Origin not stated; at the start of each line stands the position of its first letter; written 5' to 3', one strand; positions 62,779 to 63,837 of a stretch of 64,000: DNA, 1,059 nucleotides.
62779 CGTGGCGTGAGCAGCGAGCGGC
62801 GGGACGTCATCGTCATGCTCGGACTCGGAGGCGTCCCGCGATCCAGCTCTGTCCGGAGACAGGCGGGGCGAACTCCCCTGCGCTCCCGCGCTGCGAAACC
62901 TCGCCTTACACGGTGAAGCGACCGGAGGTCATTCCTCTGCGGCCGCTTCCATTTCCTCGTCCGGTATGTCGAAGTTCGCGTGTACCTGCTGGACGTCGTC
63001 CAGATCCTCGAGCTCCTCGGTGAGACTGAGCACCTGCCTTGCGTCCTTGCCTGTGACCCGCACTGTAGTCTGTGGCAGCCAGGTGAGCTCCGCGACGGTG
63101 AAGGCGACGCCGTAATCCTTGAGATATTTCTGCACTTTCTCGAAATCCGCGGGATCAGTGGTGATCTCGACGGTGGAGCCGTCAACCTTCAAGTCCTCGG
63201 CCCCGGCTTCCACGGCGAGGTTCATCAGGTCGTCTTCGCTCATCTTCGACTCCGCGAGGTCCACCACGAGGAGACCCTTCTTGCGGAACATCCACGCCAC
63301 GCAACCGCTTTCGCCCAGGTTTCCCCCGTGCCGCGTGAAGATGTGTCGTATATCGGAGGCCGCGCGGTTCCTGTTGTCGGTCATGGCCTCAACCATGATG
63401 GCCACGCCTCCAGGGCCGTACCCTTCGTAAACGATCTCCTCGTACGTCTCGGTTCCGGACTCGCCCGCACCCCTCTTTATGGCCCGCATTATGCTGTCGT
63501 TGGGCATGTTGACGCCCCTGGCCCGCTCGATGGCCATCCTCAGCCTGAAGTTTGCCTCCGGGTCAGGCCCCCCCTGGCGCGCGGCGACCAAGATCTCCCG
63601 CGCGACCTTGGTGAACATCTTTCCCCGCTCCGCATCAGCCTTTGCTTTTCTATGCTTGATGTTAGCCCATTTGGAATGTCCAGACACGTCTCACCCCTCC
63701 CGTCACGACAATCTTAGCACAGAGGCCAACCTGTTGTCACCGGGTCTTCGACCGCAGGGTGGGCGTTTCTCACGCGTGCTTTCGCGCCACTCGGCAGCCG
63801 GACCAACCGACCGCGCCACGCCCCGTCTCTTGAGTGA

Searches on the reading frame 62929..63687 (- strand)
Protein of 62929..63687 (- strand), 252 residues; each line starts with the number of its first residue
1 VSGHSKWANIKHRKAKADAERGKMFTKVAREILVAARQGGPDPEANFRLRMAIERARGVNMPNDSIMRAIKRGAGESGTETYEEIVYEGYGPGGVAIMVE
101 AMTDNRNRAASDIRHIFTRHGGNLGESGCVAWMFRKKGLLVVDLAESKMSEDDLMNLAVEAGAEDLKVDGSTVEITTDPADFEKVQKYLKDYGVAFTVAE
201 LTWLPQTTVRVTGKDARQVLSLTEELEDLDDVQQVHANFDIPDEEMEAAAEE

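Call 65: find_encoding_contigs(protein=window:62929-63687:-, flank=10000, max_places=2)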
Protein window:62929-63687:- (252 aa): 5 contigs read that carry it; 2 places shown.
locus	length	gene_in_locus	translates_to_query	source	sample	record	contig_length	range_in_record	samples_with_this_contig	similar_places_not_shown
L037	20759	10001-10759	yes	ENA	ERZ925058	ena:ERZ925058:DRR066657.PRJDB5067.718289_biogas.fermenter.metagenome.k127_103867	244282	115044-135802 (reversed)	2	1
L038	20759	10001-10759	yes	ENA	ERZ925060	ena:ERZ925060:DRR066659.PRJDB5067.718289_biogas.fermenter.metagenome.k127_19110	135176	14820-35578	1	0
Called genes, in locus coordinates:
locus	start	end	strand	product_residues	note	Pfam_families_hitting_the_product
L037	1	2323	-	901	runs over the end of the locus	PF01326:PPDK_N, PF00391:PEP-utilizers, PF02896:PEP-utilizers_C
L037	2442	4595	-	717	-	PF02092:tRNA_synt_2f, PF05746:DALR_1 (weak)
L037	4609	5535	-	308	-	PF02091:tRNA-synt_2e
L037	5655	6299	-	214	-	PF01944:SpoIIM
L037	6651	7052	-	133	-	PF14242:DUF4342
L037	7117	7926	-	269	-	PF11967:RecO_N, PF02565:RecO_C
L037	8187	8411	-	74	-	PF11146:DUF2905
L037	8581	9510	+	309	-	PF13367:PrsW-protease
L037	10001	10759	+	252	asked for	PF20772:TACO1_YebC_N, PF01709:Transcrip_reg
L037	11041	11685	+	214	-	PF08955:BofC_C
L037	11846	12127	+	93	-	PF00166:Cpn10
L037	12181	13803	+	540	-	PF00118:Cpn60_TCP1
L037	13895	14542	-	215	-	-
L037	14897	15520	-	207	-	PF09560:Spore_YunB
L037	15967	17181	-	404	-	PF00579:tRNA-synt_1b, PF22421:SYY_C-terminal, PF01479:S4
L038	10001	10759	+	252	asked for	PF20772:TACO1_YebC_N, PF01709:Transcrip_reg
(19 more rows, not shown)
